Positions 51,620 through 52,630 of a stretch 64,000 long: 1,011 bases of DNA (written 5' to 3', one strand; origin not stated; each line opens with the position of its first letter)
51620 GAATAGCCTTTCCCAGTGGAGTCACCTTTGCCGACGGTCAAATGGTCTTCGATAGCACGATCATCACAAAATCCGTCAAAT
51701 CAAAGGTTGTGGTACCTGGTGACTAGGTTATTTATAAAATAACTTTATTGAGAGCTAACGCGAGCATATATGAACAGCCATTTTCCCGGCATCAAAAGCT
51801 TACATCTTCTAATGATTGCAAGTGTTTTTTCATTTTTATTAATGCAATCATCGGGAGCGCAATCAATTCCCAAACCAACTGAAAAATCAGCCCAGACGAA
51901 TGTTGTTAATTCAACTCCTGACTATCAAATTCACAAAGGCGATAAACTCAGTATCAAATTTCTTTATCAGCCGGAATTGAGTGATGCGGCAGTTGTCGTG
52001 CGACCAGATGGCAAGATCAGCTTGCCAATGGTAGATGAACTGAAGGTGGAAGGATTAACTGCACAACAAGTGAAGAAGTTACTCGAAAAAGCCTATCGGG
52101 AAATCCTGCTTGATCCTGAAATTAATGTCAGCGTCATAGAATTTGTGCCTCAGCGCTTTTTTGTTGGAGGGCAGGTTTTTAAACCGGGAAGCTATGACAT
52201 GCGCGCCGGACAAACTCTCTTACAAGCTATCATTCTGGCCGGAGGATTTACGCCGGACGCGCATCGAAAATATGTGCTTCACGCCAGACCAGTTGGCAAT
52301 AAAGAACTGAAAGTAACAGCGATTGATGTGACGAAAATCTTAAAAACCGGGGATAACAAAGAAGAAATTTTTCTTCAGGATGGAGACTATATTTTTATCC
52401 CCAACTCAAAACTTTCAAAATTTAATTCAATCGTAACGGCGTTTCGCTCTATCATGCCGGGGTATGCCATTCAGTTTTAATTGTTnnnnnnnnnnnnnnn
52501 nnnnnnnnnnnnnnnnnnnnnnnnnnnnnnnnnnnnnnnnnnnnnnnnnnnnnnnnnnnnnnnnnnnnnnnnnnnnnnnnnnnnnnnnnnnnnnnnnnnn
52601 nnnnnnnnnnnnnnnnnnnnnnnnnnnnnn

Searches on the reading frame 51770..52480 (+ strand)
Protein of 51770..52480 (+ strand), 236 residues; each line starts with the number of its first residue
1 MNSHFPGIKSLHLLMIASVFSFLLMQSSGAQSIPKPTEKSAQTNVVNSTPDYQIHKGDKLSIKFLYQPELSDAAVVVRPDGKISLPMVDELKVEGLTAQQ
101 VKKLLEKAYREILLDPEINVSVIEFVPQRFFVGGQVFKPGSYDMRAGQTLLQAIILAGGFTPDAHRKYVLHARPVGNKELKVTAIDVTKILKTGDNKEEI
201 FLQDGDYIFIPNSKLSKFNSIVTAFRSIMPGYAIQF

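Call 12: search_protein_families(library=pfam, proteins=[window:51770-52480:+], max_evalue=0.01)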
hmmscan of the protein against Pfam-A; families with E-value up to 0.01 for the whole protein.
window:51770-52480:+ (236 aa): 3 families
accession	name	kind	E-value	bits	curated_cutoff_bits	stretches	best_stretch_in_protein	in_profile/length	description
PF02563.21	Poly_export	-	2.6e-21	76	28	1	47-122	2-76/77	Polysaccharide biosynthesis/export protein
PF10531.15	SLBB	-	1.9e-09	37.6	27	1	130-170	2-43/55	SLBB domain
PF22461.2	SLBB_2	-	3e-09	37.3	27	1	128-210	1-79/79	SLBB domain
